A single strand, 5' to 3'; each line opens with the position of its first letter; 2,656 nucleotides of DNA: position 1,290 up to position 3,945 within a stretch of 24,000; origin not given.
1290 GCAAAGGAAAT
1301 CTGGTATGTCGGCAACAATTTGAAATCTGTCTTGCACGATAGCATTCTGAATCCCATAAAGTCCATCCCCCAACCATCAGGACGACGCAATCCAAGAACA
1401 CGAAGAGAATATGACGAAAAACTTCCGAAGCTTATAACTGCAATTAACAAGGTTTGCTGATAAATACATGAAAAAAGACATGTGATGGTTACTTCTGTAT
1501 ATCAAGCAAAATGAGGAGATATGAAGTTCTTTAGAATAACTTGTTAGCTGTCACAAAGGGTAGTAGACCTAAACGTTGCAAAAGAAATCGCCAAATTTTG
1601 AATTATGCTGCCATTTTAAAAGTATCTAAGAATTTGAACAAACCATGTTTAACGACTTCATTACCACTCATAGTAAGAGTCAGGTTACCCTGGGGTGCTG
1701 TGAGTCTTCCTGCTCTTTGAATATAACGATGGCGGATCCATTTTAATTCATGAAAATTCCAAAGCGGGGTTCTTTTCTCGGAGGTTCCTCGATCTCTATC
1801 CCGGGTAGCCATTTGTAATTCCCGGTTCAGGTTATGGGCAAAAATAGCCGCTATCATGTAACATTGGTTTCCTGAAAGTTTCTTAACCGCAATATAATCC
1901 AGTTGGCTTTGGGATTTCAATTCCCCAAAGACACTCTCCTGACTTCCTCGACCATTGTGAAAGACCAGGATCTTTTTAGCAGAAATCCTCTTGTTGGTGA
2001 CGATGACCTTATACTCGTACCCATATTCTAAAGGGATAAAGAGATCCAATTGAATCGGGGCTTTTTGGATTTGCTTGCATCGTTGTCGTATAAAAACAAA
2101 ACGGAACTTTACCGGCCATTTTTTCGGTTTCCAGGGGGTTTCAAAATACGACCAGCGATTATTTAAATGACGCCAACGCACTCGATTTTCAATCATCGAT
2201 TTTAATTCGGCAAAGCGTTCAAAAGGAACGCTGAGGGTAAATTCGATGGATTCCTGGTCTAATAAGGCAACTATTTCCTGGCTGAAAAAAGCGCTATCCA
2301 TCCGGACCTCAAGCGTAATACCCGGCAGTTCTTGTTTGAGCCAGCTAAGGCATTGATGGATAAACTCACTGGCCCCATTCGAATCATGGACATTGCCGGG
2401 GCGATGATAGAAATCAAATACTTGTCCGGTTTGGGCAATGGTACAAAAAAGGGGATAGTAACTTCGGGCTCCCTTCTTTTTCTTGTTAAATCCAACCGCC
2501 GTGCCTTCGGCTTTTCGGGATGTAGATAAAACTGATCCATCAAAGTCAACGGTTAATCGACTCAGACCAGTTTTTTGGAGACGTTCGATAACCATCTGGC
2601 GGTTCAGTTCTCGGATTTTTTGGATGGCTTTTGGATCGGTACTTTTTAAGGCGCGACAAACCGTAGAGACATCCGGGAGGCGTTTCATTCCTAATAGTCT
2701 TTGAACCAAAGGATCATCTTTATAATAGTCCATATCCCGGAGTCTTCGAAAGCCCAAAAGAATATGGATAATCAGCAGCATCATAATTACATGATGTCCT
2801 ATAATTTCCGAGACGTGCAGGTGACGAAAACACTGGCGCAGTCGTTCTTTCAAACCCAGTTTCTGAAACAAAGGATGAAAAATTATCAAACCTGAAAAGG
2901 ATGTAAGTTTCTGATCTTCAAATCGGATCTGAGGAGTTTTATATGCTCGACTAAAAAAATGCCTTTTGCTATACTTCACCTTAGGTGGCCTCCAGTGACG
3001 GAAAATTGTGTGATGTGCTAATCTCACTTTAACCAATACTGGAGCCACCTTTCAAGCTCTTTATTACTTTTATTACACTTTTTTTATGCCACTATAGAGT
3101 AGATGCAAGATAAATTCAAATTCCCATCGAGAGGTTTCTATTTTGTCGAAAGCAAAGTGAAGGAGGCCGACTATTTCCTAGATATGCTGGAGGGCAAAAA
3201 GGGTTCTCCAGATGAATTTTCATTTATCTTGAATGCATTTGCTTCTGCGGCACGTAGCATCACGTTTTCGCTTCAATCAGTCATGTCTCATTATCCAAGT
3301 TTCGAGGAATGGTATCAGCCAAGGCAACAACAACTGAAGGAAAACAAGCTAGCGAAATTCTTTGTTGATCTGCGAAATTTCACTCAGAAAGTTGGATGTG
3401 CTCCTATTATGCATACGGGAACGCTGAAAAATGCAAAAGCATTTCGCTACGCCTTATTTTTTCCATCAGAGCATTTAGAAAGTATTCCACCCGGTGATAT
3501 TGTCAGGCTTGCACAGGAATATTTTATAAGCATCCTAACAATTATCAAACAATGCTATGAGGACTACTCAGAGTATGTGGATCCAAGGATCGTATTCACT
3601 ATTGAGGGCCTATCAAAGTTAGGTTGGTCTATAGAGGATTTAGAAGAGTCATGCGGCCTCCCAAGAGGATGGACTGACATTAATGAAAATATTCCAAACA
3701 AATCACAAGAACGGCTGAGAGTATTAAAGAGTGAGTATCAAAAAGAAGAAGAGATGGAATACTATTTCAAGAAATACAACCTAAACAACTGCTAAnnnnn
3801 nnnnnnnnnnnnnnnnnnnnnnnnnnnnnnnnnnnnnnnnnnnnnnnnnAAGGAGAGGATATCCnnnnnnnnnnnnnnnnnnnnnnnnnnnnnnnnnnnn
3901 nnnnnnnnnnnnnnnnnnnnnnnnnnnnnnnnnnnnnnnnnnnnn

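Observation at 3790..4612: Integron-type gene-cassette array: two attC-like sites whose cores match across a cassette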

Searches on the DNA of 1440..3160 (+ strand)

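Call 30: search_dna_similar(query=window:1440-3160:+, collection=plasmids, mode=distant, max_rows=8)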
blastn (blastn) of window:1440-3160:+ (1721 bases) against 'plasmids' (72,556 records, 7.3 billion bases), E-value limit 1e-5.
No match.

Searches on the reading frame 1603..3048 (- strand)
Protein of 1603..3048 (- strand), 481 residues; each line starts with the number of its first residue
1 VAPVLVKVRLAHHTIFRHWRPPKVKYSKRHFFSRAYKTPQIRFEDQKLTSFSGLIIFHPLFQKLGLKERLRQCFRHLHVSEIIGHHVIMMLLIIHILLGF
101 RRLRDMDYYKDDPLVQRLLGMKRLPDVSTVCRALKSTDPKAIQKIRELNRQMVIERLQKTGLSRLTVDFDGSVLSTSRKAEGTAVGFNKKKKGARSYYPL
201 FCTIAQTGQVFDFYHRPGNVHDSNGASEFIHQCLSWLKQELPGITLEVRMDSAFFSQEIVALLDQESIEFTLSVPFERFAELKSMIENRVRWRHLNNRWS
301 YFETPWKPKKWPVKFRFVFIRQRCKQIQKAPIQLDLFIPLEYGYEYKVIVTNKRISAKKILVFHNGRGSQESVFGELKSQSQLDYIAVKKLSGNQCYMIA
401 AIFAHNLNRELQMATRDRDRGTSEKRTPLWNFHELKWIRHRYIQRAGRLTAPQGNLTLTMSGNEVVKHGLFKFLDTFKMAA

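Call 3: search_protein_families(library=pfam, proteins=[window:1603-3048:-], max_evalue=0.01)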
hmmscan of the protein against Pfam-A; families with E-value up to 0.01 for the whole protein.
window:1603-3048:- (481 aa): 2 families
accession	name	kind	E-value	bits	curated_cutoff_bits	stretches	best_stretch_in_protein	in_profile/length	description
PF13701.12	DDE_Tnp_1_4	-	4.3e-45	154.2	34.7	1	40-475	10-428/435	Transposase DDE domain group 1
PF01609.27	DDE_Tnp_1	-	1.3e-14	54.8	23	1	165-407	5-200/200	Transposase DDE domain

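Call 45: search_protein_families(library=ncbifam, proteins=[window:1603-3048:-], max_evalue=0.00001)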
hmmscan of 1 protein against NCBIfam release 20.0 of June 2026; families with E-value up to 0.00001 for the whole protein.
window:1603-3048:- (481 aa): 4 families
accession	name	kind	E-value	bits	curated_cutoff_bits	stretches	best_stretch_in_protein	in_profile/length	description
NF033539.1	transpos_IS1380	equivalog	2.9e-67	227.1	180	1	41-461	2-416/419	IS1380 family transposase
NF033559.2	transpos_IS1634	equivalog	1.1e-11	44.5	100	1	46-320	35-285/483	IS1634 family transposase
NF033551.1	transpos_IS1182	equivalog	8.2e-07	28.3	270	0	369-409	444-484/488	IS1182 family transposase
NF033592.1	transpos_IS4_1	equivalog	9e-07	28.3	115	1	126-411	65-331/332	IS4 family transposase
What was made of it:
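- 1567..3099 (-): IS1380-family insertion sequence (1533 bp; transposase 1603-3048). It is inserted in the leader of cassette 1 immediately before the ATG and is flanked by TAG/TAG (1564-1566 and 3100-3102). NCBIfam NF033539, 227 bits against a cutoff of 180 (call 45); Pfam DDE_Tnp_1_4 (call 3).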

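Call 78: find_encoding_contigs(protein=window:1603-3048:-, flank=1500, max_places=8)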
Protein window:1603-3048:- (481 aa): no gene with exactly this product is on record in the collection.

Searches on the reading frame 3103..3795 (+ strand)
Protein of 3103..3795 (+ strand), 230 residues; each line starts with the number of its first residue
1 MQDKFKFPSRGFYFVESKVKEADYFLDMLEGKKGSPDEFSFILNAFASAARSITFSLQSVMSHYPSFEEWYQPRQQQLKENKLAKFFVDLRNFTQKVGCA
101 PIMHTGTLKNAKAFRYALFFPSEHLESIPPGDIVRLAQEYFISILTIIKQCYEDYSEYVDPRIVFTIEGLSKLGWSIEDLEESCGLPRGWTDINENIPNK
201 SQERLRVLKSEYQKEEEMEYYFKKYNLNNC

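Call 3: search_protein_families(library=pfam, proteins=[window:3103-3795:+], max_evalue=0.01)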
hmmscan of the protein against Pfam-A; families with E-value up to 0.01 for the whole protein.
window:3103-3795:+ (230 aa): 0 families

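Call 9: find_encoding_contigs(protein=window:3103-3795:+, flank=10000, max_places=10)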
Protein window:3103-3795:+ (230 aa): 1 contig read that carries it; 1 place shown.
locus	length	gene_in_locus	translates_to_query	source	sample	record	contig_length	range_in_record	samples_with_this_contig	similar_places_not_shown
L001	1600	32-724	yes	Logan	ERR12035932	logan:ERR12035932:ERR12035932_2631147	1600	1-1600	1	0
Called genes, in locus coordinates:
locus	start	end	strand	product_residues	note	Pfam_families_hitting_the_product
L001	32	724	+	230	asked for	PF26900:Phage_lambda_Ea47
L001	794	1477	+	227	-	PF22187:DUF6946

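Call 12: search_protein_families(library=padloc, proteins=[window:3103-3795:+], max_evalue=0.1)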
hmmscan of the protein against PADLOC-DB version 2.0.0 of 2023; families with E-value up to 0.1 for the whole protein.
window:3103-3795:+ (230 aa): 0 families

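Call 24: search_protein_families(library=ncbifam, proteins=[window:3103-3795:+], max_evalue=0.001)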
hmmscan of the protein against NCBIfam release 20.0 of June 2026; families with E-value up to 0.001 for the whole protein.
window:3103-3795:+ (230 aa): 0 families

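Call 35: find_homologous_proteins(query=window:3103-3795:+, max_evalue=0.00001)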
Query window:3103-3795:+ (230 aa): 54 proteins with E <= 0.00001 among 297 candidates.
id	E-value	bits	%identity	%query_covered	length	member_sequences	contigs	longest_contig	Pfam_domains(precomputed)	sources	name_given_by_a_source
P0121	1.4e-152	524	100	100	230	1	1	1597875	PF26900.1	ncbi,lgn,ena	-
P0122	1.5e-131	455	87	100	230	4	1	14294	PF26900.1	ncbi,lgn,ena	-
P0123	1.4e-114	400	84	88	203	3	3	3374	PF26900.1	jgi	jgi:hypothetical protein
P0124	5.3e-90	319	68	93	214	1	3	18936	PF26900.1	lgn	-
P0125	5.5e-82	293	56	99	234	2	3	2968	PF26900.1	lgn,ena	-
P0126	1.9e-81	291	55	99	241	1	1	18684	PF26900.1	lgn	-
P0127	2.7e-81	291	57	98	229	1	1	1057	PF26900.1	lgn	-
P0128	3.0e-81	291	55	99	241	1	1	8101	PF26900.1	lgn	-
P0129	3.9e-81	290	57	97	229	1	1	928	PF26900.1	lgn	-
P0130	2.1e-80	288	56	99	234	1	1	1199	PF26900.1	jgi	jgi:hypothetical protein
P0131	2.4e-79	284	56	99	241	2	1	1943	PF26900.1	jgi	-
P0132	3.7e-78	281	56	98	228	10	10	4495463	PF26900.1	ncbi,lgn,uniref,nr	ncbi:hypothetical protein V3429_05335 [Aeromonas jandaei]|uniref:hypothetical protein n=1 Tax=Aeromo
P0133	1.3e-77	279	56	99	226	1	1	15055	PF26900.1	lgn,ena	-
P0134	2.5e-76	275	53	100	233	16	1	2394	PF26900.1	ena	-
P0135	3.9e-76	274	53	99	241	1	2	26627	PF26900.1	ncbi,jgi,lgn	-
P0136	6.6e-76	273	52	100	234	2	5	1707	PF26900.1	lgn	-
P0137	7.2e-76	273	54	99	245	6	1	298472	PF26900.1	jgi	jgi:hypothetical protein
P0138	2.0e-75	272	53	99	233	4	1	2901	PF26900.1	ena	-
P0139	2.2e-75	271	55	98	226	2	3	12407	PF26900.1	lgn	-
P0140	3.8e-75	271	53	98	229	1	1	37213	PF26900.1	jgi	jgi:hypothetical protein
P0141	4.1e-74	267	53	98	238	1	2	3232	PF26900.1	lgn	-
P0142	4.8e-74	267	54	97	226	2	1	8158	PF26900.1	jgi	-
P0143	8.2e-74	266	53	99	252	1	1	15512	PF26900.1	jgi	jgi:hypothetical protein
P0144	2.7e-73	265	52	98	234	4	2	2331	PF26900.1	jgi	jgi:hypothetical protein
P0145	3.3e-73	264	52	100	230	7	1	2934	PF26900.1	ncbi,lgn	-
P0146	6.9e-73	263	52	98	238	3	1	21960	PF26900.1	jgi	-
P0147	2.1e-72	262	52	99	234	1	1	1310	PF26900.1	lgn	-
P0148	5.1e-72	260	52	98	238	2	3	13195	PF26900.1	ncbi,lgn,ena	-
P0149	6.0e-72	260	52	100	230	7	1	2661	PF26900.1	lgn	-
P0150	6.8e-72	260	52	98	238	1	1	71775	PF26900.1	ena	-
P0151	7.1e-72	260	52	98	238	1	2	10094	PF26900.1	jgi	jgi:hypothetical protein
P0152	9.6e-72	260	51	98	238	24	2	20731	PF26900.1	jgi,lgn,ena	-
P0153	1.9e-71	259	56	89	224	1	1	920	PF26900.1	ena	-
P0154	2.5e-71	258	50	98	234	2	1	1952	PF26900.1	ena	-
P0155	2.6e-71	258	52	100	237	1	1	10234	PF26900.1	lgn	-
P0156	5.8e-71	257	52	98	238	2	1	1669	PF26900.1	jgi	-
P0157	5.9e-71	257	53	100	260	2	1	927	PF26900.1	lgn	-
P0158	9.8e-71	256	51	99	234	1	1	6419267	PF26900.1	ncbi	ncbi:hypothetical protein [Pseudoduganella sp. HUAS MS19]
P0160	2.7e-69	252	50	98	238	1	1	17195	PF26900.1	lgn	-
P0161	6.3e-68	247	51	99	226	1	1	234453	PF26900.1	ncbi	ncbi:MAG: hypothetical protein ACYC54_00180 [Sedimentisphaerales bacterium]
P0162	9.5e-68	247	49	98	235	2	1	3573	PF26900.1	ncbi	-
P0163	8.6e-67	243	52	99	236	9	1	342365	PF26900.1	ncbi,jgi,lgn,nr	ncbi:MAG: hypothetical protein KME50_02395 [Nostoc desertorum CM1-VF14]|jgi:hypothetical protein|nr:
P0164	4.6e-65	238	50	97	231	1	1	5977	PF26900.1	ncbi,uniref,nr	ncbi:MAG: hypothetical protein C7B46_19070 [Sulfobacillus benefaciens]|uniref:Uncharacterized protei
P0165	5.5e-62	228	50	94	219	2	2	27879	PF26900.1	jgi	-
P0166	7.3e-56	208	44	98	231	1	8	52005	PF26900.1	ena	-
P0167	3.8e-54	202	44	98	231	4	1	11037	PF26900.1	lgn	-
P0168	5.4e-54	202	42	98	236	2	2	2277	PF26900.1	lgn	-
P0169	2.2e-53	200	42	98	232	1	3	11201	PF26900.1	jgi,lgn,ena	-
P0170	2.7e-49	186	39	98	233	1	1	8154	PF26900.1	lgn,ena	-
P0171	1.3e-32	132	36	87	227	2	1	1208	PF26900.1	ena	-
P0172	5.4e-32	130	39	94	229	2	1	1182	PF26900.1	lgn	-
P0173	7.5e-30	123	38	79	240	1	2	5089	PF26900.1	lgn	-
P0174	3.9e-16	78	47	42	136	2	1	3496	PF26900.1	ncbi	ncbi:MAG: hypothetical protein ACREB6_13620 [Rhodospirillales bacterium]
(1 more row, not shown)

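Call 36: find_encoding_contigs(protein=P0122, flank=8000, max_places=4)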
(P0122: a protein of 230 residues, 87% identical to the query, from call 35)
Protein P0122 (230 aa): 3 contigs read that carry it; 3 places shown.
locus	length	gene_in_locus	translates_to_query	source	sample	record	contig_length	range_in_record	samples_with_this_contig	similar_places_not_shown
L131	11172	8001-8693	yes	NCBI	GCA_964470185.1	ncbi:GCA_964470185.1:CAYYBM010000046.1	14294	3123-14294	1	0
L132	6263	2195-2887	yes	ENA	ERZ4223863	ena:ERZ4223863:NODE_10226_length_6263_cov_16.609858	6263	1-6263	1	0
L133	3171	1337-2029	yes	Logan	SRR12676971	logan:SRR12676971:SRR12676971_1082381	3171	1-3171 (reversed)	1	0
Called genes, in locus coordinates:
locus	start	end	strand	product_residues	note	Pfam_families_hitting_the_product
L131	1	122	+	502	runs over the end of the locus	-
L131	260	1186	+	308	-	PF10544:T5orf172 (weak)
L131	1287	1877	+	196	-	-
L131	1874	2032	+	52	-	-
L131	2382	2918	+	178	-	-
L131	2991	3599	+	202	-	-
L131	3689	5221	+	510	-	PF25856:MPN635_N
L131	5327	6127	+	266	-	-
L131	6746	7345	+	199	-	-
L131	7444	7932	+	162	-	-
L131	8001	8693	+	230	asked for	PF26900:Phage_lambda_Ea47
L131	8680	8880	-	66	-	-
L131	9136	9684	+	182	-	PF11185:DUF2971 (faint)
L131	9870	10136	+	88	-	PF01527:HTH_Tnp_1, PF13518:HTH_28 (weak)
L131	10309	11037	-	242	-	PF01695:IstB_IS21, PF13481:AAA_25 (faint), PF13191:AAA_16 (weak)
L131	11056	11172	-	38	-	?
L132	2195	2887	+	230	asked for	PF26900:Phage_lambda_Ea47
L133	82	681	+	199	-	-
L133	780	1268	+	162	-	-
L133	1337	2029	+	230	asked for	PF26900:Phage_lambda_Ea47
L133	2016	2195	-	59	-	-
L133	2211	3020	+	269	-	-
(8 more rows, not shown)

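Call 59: search_protein_families(library=phrogs, proteins=[window:3103-3795:+], max_evalue=0.001)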
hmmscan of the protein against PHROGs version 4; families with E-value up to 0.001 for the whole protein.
window:3103-3795:+ (230 aa): 0 families

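Call 70: predict_structure(alignment_id=A4)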
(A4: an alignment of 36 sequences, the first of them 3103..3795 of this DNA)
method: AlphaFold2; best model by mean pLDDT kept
length: 230 residues; sequences in the alignment: 36
mean_pLDDT: 88.9   pTM: 0.84
mean pLDDT of the five models: 88.9, 88.6, 88.3, 87.9, 86.2
residues with pLDDT >= 90: 120; 70-90: 102; 50-70: 6; < 50: 2
segments of 3 or more residues with pLDDT < 50: none
pLDDT, mean of each block of 10 residues (from residue 1): 66 91 96 92 96 94 92 95 95 89 89 89 87 97 97 90 86 88 86 82 87 77 81
secondary structure, 60 per line:
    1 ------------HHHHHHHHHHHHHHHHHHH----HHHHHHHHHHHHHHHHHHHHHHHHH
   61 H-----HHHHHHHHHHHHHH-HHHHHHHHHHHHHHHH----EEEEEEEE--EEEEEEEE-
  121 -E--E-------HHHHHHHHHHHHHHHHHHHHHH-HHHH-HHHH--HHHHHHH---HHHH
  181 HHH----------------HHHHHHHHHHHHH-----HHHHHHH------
elements in order: H13-31 H36-61 H67-80 H82-97 E102-109 E112-119 H133-154 H156-159 H161-164 H167-173 H177-183 H200-212 H218-224

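Call 74: fold_search(model_id=the predicted structure, library=pdb)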
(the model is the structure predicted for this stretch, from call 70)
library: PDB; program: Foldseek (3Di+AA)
matches with E <= 10: 213; with E <= 0.001: 0
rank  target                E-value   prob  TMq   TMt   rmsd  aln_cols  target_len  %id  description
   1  3j9t_M                2.3e-01  0.10  0.16  0.17  29.8       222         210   16  Yeast V-ATPase state 1 (released 2015-05-13)
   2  7ae6_A                3.8e-01  0.35  0.25  0.36  10.3       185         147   14  Crystal structure of di-AMPylated HEPN(R102A) toxin (released 2020-12-30)
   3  6r0y_G                4.9e-01  0.07  0.13  0.14  25.7       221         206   14  Thermus thermophilus V/A-type ATPase/synthase, rotational state 3 (released 2019-08-28)
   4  5d80_g                4.9e-01  0.06  0.13  0.14  30.3       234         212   10  Crystal Structure of Yeast V1-ATPase in the Autoinhibited Form (released 2016-06-08)
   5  7u8o_H                6.0e-01  0.04  0.11  0.11  26.8       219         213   15  Structure of porcine V-ATPase with mEAK7 and SidK, Rotary state 2 (released 2022-07-06)
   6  7ae8_A                6.3e-01  0.30  0.28  0.39   9.4       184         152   14  Crystal structure of HEPN(R102A) toxin (released 2020-12-30)
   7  7ae6_B                7.0e-01  0.38  0.28  0.41   8.9       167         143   14  Crystal structure of di-AMPylated HEPN(R102A) toxin (released 2020-12-30)
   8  9bra_7                7.0e-01  0.06  0.13  0.14  27.3       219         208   14  Intact V-ATPase State 2 and synaptophysin complex in mouse brain isolated synaptic vesicles (released 2024-06-19)
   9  6vq6_H                7.4e-01  0.04  0.14  0.14  27.9       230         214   13  Mammalian V-ATPase from rat brain - composite model of rotational state 1 bound to ADP and SidK (built from focused re (released 2020-03-18)
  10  7ae2_A                8.6e-01  0.51  0.23  0.34   6.8        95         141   20  Crystal structure of HEPN(H107A-Y109F) toxin in complex with MNT antitoxin (released 2020-12-30)
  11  3pja_G                8.6e-01  0.10  0.20  0.21  19.3       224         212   15  Crystal structure of human C3PO complex (released 2011-05-11)
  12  3fnb_B                9.1e-01  0.44  0.21  0.14  13.4       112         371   12  Crystal structure of acylaminoacyl peptidase SMU_737 from Streptococcus mutans UA159 (released 2009-01-06)
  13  7ae9_C                1.0e+00  0.41  0.24  0.36   7.0       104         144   18  Crystal structure of mono-AMPylated HEPN(R46E) toxin in complex with MNT antitoxin (released 2020-12-30)
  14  7ae9_B                1.1e+00  0.35  0.23  0.35   6.9        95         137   23  Crystal structure of mono-AMPylated HEPN(R46E) toxin in complex with MNT antitoxin (released 2020-12-30)
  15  1key_A                1.1e+00  0.10  0.19  0.20  20.8       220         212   15  Crystal Structure of Mouse Testis/Brain RNA-binding Protein (TB-RBP) (released 2002-07-03)
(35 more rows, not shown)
